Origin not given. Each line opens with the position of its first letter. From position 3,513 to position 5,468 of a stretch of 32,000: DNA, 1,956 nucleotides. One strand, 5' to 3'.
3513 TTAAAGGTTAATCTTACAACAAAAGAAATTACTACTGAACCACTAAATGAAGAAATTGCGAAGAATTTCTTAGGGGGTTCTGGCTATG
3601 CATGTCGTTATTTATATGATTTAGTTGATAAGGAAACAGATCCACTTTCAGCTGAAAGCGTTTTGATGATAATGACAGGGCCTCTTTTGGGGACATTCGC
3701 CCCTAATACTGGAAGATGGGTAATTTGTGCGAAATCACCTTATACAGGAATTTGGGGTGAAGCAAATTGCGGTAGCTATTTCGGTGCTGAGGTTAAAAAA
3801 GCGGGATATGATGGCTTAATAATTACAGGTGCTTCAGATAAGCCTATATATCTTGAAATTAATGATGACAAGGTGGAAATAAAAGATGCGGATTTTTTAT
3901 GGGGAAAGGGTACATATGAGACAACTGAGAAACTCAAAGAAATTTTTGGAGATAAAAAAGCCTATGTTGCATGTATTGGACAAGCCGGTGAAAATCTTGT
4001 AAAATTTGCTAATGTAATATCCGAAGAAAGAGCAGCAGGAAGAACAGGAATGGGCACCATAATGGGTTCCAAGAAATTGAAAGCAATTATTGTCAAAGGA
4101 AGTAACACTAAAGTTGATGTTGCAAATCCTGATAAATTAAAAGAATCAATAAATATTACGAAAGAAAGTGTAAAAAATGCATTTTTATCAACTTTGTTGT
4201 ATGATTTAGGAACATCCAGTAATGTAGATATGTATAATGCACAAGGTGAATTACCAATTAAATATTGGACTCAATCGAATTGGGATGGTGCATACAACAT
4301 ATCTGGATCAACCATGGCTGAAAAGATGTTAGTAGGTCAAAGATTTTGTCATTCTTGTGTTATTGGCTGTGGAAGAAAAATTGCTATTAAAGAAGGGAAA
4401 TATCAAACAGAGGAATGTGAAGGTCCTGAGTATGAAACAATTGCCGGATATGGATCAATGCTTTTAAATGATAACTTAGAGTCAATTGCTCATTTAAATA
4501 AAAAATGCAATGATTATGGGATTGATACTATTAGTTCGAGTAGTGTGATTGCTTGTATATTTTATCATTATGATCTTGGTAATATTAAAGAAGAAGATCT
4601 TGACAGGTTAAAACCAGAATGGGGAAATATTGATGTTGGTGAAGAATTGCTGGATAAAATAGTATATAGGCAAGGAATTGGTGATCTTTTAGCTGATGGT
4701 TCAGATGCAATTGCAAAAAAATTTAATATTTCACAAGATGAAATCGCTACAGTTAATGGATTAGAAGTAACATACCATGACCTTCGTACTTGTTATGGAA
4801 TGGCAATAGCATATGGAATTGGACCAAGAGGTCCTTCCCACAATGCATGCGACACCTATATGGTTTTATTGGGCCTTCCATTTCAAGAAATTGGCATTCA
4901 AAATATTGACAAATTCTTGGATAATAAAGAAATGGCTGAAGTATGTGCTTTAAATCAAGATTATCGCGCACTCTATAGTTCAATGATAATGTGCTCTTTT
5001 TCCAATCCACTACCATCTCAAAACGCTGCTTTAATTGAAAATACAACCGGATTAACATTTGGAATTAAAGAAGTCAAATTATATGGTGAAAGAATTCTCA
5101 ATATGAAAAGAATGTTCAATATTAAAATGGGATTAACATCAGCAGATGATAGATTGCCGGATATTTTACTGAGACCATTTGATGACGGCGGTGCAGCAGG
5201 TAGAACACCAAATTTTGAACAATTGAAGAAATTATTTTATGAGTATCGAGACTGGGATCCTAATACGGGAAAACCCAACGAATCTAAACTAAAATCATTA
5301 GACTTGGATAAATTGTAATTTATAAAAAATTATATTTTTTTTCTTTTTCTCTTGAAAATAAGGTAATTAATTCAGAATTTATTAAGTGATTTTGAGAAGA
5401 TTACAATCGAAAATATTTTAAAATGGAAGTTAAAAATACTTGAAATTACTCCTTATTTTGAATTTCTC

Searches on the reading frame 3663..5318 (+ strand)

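Call 3: search_protein_families(library=pfam, proteins=[window:3663-5318:+], max_evalue=1)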
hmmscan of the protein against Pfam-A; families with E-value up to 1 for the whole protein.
window:3663-5318:+ (551 aa): 3 families
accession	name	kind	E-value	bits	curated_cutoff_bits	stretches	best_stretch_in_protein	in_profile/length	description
PF01314.23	AFOR_C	-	1.6e-103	347.3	27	1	165-548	6-385/385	Aldehyde ferredoxin oxidoreductase, domains 2 & 3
PF02730.20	AFOR_N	-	8e-60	202.4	29.8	1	2-146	55-198/199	Aldehyde ferredoxin oxidoreductase, N-terminal domain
PF01476.26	LysM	-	0.048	14.1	20.9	1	349-368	11-30/43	LysM domain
